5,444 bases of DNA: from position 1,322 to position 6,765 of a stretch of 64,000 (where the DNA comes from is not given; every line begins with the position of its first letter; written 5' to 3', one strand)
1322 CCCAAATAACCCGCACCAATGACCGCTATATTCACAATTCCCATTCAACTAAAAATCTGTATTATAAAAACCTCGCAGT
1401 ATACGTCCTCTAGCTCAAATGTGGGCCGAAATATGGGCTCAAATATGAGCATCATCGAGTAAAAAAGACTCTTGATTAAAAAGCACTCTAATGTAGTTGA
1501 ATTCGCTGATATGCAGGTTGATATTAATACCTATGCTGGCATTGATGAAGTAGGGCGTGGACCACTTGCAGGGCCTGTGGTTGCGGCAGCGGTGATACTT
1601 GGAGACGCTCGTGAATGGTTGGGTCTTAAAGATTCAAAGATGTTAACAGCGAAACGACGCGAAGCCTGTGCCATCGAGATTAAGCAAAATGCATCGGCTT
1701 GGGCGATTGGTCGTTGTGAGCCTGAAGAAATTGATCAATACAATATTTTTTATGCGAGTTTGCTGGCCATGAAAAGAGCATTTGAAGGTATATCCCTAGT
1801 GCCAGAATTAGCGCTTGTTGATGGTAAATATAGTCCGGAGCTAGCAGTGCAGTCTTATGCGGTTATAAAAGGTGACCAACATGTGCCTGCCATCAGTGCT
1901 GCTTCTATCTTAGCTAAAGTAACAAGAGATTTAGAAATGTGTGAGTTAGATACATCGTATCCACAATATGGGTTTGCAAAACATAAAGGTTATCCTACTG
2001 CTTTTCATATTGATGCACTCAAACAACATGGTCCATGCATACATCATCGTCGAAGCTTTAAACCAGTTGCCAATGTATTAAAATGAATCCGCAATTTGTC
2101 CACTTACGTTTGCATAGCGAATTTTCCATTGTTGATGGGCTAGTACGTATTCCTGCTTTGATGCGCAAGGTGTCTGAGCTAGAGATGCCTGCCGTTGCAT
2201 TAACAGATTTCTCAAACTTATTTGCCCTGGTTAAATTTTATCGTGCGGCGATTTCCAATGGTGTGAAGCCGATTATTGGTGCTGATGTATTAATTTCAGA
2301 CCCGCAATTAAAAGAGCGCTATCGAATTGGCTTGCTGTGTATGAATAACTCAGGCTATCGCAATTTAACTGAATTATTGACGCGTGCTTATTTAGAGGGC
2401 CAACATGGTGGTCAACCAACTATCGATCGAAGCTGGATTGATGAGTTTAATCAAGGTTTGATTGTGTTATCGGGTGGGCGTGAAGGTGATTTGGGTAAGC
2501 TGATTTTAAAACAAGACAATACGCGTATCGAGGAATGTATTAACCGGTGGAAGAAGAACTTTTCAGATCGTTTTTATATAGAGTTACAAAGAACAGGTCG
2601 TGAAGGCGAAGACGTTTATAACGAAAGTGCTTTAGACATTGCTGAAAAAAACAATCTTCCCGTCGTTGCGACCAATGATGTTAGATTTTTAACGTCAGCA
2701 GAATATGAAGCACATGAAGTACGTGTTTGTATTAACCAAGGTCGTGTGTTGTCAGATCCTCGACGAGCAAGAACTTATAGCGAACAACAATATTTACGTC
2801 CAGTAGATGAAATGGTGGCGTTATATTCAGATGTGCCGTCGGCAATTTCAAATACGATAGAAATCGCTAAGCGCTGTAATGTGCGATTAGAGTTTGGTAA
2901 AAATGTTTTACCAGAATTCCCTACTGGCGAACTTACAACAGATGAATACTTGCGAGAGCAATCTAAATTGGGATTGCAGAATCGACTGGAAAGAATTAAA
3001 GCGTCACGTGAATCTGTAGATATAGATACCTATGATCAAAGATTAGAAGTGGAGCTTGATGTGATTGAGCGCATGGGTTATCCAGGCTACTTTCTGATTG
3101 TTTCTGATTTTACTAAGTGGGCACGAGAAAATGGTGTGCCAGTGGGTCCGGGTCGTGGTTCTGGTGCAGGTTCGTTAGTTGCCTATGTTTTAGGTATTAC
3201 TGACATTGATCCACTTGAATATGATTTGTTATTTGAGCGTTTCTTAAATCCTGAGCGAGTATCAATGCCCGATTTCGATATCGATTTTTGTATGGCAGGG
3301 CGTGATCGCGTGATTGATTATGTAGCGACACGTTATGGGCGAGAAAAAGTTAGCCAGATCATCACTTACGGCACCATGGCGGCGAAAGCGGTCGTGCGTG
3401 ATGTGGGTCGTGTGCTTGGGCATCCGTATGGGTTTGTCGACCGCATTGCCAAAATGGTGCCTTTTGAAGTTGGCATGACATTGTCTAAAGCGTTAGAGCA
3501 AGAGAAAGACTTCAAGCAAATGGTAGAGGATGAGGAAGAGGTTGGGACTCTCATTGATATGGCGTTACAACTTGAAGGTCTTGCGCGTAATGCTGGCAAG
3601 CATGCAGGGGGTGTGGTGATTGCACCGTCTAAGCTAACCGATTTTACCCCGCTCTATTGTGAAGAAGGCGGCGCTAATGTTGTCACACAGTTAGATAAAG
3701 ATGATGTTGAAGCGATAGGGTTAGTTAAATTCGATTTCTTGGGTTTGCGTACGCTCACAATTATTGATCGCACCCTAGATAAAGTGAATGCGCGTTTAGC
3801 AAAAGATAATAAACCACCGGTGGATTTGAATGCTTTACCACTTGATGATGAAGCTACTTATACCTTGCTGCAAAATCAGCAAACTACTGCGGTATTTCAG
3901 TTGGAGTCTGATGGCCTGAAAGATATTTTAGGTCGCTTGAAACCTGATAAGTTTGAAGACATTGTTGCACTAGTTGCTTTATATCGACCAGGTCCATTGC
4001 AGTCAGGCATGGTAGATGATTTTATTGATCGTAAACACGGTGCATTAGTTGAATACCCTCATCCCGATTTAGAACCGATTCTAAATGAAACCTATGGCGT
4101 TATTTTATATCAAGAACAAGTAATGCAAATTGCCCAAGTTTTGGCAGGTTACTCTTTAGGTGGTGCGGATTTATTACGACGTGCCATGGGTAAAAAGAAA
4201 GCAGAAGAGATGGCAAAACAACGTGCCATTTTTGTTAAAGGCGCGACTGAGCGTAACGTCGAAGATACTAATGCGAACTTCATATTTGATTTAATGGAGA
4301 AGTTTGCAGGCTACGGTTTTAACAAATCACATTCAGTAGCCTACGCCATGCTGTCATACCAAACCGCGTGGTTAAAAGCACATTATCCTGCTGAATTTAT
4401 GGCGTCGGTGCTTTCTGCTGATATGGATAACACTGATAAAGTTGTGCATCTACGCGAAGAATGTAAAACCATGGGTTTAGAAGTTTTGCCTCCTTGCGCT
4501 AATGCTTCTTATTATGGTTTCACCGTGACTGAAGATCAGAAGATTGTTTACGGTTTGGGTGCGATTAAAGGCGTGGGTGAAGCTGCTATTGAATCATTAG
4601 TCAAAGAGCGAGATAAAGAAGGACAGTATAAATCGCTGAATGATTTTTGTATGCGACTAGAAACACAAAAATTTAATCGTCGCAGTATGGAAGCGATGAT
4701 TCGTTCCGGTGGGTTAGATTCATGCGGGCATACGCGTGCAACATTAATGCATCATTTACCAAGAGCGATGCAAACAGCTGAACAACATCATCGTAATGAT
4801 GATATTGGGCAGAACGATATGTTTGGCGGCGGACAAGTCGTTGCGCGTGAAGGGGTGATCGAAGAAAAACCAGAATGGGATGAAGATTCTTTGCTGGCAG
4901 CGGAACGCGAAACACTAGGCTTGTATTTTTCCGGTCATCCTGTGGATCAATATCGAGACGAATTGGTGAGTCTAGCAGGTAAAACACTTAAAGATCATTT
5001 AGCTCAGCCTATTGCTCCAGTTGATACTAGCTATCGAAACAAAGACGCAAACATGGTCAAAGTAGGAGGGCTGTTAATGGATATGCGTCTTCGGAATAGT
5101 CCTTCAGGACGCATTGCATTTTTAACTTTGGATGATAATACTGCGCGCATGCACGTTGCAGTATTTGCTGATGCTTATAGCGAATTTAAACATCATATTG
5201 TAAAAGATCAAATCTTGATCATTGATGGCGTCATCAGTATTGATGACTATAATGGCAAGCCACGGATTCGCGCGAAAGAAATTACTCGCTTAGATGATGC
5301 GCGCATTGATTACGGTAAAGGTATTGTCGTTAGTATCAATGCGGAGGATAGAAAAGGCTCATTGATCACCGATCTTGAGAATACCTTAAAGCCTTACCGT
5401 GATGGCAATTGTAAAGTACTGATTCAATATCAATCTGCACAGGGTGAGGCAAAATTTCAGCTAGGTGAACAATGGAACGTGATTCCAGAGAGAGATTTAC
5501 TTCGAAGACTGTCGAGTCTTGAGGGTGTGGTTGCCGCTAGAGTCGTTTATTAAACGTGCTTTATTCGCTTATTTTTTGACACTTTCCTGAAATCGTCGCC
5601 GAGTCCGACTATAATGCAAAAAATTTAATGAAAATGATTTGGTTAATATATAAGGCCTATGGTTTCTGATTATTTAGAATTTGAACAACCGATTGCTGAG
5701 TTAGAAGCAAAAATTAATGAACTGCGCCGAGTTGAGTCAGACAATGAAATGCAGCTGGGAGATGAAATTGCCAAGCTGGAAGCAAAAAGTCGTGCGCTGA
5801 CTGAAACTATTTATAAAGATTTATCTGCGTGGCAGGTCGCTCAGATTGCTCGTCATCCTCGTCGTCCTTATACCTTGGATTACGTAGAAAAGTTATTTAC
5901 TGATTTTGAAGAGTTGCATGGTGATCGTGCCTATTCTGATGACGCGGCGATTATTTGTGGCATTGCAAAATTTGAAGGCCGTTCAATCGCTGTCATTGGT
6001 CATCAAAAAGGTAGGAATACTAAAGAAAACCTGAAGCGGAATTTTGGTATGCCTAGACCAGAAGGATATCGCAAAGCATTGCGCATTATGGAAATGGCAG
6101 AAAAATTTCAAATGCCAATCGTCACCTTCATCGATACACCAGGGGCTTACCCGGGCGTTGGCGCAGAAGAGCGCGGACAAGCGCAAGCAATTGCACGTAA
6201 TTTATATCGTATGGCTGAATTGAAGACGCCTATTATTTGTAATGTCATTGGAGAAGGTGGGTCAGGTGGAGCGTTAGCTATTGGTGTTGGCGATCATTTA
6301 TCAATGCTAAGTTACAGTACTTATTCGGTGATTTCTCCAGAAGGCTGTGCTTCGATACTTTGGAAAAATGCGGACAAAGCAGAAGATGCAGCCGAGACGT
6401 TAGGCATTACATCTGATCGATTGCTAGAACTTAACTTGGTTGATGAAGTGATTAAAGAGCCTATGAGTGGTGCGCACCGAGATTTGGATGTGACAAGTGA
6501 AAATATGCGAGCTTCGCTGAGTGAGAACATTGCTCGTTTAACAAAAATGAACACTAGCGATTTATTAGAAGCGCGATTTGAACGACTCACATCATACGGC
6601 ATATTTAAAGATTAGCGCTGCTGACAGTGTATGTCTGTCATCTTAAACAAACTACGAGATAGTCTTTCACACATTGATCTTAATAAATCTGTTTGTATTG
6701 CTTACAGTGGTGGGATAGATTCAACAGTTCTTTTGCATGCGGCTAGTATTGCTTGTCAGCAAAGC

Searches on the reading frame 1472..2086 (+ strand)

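Call 52: search_protein_families(library=pfam, proteins=[window:1472-2086:+], max_evalue=0.000001)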
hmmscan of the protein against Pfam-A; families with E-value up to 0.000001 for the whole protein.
window:1472-2086:+ (204 aa): 1 family
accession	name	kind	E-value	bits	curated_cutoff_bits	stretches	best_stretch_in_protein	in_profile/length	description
PF01351.25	RNase_HII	-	7.9e-39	134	25.8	1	22-198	1-198/199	Ribonuclease HII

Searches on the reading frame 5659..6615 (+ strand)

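Call 52: search_protein_families(library=pfam, proteins=[window:5659-6615:+], max_evalue=0.000001)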
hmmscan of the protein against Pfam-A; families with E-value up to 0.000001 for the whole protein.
window:5659-6615:+ (318 aa): 2 families
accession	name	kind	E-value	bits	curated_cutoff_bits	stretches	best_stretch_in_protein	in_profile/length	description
PF03255.19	ACCA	-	1e-147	491.8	23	1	5-314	1-310/310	Acetyl co-enzyme A carboxylase carboxyltransferase-like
PF01039.27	Carboxyl_trans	-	2.7e-20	72.9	22.3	1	82-246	269-428/493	Carboxyl transferase domain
